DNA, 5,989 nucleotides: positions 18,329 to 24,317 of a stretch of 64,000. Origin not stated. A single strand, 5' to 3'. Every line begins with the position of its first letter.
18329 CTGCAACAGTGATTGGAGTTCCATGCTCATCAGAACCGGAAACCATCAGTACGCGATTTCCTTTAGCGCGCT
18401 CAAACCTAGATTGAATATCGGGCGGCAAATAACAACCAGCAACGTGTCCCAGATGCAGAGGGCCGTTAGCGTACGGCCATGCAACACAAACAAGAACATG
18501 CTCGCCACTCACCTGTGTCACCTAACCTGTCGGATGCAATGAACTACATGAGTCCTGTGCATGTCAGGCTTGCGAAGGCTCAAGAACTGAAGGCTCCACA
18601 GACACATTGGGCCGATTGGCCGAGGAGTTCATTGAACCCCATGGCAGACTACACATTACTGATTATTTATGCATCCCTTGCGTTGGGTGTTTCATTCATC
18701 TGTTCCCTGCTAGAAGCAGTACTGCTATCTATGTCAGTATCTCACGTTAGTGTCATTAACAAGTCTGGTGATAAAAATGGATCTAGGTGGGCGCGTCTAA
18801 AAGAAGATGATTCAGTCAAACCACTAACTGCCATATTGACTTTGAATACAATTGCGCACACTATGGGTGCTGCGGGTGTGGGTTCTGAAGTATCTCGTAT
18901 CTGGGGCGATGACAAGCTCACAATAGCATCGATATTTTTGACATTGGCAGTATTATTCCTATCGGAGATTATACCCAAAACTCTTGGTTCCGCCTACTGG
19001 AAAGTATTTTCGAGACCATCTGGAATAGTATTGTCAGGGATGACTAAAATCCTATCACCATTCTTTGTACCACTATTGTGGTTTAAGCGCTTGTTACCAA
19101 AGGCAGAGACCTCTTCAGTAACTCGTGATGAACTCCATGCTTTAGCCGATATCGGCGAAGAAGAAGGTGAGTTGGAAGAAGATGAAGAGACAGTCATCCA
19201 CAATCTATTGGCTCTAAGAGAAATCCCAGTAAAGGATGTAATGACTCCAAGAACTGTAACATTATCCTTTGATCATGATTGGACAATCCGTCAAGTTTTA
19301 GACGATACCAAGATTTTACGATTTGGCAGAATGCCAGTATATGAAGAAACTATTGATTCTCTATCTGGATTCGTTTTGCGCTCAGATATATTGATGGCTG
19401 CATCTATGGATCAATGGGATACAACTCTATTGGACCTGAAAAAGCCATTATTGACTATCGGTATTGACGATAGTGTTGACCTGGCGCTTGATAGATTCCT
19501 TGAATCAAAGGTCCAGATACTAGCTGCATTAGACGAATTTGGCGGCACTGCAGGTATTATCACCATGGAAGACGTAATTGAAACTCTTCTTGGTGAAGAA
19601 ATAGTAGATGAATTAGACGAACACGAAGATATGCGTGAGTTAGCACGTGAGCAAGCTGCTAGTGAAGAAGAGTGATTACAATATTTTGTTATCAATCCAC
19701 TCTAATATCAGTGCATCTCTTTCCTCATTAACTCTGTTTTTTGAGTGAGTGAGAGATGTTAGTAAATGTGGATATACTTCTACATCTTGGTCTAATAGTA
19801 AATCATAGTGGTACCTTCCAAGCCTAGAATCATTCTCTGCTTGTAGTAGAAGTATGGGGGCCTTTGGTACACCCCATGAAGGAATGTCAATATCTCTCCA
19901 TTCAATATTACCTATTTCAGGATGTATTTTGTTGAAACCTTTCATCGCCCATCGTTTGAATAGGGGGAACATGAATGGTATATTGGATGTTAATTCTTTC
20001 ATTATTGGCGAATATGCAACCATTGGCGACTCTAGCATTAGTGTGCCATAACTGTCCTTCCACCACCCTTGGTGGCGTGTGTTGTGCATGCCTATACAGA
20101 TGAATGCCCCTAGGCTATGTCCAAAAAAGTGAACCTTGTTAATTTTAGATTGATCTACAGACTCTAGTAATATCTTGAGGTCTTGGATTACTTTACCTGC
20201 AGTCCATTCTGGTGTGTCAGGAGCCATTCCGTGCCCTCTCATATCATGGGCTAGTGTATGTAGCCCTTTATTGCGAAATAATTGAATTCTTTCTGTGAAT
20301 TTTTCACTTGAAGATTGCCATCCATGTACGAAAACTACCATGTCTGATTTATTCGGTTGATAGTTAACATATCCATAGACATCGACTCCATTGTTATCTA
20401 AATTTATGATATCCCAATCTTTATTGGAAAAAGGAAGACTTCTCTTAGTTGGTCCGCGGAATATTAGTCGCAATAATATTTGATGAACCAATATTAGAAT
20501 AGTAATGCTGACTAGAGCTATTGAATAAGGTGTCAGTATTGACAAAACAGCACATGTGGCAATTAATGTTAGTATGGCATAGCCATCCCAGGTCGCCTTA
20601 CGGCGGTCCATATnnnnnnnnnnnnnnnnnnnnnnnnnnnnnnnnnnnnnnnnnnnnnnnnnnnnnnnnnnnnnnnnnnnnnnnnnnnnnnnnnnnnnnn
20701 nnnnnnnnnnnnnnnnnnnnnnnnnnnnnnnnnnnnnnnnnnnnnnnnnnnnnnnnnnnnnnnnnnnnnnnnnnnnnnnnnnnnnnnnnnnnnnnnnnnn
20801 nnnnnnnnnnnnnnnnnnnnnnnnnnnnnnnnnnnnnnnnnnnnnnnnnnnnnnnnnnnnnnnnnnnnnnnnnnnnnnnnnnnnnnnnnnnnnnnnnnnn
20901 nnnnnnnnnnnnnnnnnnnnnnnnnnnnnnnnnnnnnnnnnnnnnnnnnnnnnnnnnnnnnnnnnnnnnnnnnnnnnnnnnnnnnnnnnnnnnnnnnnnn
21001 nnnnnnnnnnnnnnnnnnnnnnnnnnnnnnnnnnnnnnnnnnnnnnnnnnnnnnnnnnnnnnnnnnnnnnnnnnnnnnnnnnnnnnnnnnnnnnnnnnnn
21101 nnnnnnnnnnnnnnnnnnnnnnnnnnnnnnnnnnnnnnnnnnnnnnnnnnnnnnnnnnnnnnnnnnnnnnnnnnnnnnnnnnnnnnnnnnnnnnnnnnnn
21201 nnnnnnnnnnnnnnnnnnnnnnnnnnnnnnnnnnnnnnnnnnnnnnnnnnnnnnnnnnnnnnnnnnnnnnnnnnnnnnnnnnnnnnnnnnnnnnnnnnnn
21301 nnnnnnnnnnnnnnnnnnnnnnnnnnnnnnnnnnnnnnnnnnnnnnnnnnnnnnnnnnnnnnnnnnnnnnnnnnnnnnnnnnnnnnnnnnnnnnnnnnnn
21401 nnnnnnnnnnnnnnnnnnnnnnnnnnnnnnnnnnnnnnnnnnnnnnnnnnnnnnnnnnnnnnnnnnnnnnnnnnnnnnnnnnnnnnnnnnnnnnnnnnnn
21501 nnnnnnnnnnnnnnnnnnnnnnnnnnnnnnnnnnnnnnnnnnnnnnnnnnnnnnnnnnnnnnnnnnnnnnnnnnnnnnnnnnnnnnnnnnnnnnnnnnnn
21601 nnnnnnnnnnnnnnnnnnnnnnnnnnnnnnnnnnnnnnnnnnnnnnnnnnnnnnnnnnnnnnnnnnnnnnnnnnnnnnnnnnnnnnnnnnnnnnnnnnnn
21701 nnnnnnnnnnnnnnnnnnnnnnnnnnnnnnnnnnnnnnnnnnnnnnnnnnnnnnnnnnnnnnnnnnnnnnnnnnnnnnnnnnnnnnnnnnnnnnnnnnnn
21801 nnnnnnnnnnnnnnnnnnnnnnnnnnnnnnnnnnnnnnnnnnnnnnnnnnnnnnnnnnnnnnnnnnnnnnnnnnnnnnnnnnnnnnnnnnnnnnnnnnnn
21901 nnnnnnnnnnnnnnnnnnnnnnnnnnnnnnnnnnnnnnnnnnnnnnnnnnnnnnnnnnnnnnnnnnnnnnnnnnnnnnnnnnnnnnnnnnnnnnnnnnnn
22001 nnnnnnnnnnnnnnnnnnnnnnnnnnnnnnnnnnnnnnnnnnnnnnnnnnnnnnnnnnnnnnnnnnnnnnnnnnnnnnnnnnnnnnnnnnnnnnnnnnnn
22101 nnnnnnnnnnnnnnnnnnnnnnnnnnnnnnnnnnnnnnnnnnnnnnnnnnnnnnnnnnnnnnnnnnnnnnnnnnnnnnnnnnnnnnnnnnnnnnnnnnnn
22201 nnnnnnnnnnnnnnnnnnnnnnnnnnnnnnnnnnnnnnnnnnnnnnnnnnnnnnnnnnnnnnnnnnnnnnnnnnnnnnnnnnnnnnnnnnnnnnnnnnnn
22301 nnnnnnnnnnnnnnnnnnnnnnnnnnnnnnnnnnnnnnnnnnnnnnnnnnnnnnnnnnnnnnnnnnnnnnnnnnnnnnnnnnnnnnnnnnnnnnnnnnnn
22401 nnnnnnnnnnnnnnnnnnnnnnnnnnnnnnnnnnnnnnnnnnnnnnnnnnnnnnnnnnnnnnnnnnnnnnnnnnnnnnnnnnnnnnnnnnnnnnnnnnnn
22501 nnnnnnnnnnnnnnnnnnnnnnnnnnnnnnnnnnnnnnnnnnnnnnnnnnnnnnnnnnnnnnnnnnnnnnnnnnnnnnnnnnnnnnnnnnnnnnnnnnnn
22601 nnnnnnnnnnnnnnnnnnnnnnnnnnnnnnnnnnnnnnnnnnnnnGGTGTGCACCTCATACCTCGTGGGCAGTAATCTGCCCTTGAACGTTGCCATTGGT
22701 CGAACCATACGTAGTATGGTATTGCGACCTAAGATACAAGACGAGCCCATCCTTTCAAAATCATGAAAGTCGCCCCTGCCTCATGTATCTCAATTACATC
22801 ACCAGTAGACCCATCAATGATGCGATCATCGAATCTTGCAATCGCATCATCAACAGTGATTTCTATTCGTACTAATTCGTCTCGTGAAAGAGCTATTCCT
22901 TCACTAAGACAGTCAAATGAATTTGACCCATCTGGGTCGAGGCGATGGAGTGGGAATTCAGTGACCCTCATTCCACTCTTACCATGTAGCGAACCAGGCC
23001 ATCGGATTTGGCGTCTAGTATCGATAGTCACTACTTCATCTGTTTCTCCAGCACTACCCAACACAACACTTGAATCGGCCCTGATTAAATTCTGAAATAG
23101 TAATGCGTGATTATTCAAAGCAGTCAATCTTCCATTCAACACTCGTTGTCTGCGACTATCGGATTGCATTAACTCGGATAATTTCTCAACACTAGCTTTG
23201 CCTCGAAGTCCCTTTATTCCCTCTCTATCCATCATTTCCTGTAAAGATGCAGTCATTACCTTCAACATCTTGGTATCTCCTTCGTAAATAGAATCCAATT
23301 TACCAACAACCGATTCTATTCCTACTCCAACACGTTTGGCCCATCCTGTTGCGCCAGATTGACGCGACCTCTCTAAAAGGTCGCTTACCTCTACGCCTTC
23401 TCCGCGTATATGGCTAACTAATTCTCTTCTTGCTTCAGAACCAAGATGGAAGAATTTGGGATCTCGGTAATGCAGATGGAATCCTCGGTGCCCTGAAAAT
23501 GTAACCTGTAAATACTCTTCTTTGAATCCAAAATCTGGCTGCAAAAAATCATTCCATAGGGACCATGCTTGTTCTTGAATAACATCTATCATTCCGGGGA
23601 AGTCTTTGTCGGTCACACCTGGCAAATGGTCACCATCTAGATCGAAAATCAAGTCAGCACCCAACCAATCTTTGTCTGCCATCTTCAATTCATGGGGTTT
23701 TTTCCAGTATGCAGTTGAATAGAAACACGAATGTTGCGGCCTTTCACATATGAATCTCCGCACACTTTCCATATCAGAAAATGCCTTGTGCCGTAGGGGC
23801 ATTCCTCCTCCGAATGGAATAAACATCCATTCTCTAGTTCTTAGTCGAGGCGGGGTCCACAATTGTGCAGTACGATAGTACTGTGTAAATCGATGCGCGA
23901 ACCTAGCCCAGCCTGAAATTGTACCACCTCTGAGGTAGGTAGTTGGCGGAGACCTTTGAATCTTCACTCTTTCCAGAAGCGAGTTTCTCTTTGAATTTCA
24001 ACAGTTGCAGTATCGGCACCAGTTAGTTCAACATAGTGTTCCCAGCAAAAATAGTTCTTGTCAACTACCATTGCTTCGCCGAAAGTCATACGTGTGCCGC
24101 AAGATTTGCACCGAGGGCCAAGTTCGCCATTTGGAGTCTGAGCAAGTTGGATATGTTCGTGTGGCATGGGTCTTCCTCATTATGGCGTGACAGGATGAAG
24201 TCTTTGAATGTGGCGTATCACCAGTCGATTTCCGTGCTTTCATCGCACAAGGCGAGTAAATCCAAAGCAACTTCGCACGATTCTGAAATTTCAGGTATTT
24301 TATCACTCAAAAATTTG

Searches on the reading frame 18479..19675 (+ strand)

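Call 3: search_protein_families(library=pfam, proteins=[window:18479-19675:+], max_evalue=0.1)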
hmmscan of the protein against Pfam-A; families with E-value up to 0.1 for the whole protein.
window:18479-19675:+ (398 aa): 2 families
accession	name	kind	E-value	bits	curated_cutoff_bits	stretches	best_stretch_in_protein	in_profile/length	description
PF01595.25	CNNM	-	1.1e-22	81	28.4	1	67-236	5-181/181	Cyclin M transmembrane N-terminal domain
PF00571.33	CBS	-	8.4e-11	42.5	24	2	321-371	6-56/57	CBS domain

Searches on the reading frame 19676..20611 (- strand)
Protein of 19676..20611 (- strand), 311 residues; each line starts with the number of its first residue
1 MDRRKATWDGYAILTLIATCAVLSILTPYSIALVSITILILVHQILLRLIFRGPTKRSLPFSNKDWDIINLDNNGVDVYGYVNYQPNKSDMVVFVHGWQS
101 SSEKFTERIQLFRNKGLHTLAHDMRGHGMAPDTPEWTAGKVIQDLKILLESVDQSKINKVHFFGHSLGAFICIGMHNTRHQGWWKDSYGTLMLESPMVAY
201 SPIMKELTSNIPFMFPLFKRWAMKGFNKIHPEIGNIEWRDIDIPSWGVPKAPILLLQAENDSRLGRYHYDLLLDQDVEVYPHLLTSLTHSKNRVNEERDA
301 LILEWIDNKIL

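Call 3: search_protein_families(library=pfam, proteins=[window:19676-20611:-], max_evalue=0.1)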
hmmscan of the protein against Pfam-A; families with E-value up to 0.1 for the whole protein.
window:19676-20611:- (311 aa): 5 families
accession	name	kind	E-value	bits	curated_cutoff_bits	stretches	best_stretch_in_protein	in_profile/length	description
PF12146.15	Hydrolase_4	-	1.3e-15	57.8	27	1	90-233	5-137/239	Serine aminopeptidase, S33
PF12697.13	Abhydrolase_6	-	7.6e-12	46.8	26.3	1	92-242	1-124/217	Alpha/beta hydrolase family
PF00561.26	Abhydrolase_1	-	6.5e-10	39.5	25.8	1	92-172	3-83/245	alpha/beta hydrolase fold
PF02450.21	LCAT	-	0.0043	16.8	21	1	141-232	104-197/392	Lecithin:cholesterol acyltransferase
PF05057.20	DUF676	-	0.011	15.7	20.3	1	87-171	3-91/217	Putative serine esterase (DUF676)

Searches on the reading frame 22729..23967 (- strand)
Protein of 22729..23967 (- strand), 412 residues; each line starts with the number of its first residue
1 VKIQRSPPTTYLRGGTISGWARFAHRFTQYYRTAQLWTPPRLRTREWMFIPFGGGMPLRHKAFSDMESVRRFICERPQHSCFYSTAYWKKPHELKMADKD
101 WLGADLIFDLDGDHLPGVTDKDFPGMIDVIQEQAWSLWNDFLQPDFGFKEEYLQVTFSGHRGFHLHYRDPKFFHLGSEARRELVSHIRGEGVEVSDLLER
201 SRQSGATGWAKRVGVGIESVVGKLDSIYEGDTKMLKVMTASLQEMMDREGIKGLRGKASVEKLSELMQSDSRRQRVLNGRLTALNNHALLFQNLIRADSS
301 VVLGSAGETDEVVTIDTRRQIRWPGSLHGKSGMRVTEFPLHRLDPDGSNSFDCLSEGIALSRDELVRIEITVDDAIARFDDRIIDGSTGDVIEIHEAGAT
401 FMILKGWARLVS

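Call 3: search_protein_families(library=pfam, proteins=[window:22729-23967:-], max_evalue=0.1)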
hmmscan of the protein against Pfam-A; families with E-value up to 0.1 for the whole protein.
window:22729-23967:- (412 aa): 1 family
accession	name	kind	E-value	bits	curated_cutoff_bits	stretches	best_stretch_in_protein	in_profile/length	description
PF01896.25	DNA_primase_S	-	6.2e-18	66.1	26.8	1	108-337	1-160/163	DNA primase small subunit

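Call 6: search_protein_families(library=ncbifam, proteins=[window:22729-23967:-], max_evalue=0.1)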
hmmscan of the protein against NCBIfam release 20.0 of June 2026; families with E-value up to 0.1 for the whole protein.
window:22729-23967:- (412 aa): 3 families
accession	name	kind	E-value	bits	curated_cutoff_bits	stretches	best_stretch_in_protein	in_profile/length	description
NF001639.0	PRK00419.1-1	equivalog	8.7e-59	199.4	577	1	25-409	11-387/391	DNA primase small subunit PriS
NF001641.0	PRK00419.1-3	equivalog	4.7e-56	190.2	326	1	26-410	17-317/323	DNA primase small subunit PriS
TIGR00335.1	primase_sml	equivalog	6.7e-37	127.6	143.5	1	39-348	27-313/324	DNA primase catalytic subunit PriS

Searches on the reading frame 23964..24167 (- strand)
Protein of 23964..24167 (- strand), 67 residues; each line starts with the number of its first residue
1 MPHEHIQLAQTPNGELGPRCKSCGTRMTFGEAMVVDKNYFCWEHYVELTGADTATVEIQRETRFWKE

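Call 3: search_protein_families(library=pfam, proteins=[window:23964-24167:-], max_evalue=0.1)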
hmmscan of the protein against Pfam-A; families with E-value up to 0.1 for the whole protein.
window:23964-24167:- (67 aa): 2 families
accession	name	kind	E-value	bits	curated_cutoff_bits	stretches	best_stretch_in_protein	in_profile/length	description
PF00412.28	LIM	-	0.014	16.1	22.9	1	19-47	28-56/58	LIM domain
PF22245.3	G7C_C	-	0.071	13.2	26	1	27-60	108-141/180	Tailspike protein, C-terminal domain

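Call 6: search_protein_families(library=ncbifam, proteins=[window:23964-24167:-], max_evalue=0.1)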
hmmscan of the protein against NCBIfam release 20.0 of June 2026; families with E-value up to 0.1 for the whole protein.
window:23964-24167:- (67 aa): 1 family
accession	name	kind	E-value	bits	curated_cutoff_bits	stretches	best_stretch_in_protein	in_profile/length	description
NF041023.1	PP0621_fam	subfamily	0.00058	20.1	45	1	14-42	39-67/71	PP0621 family protein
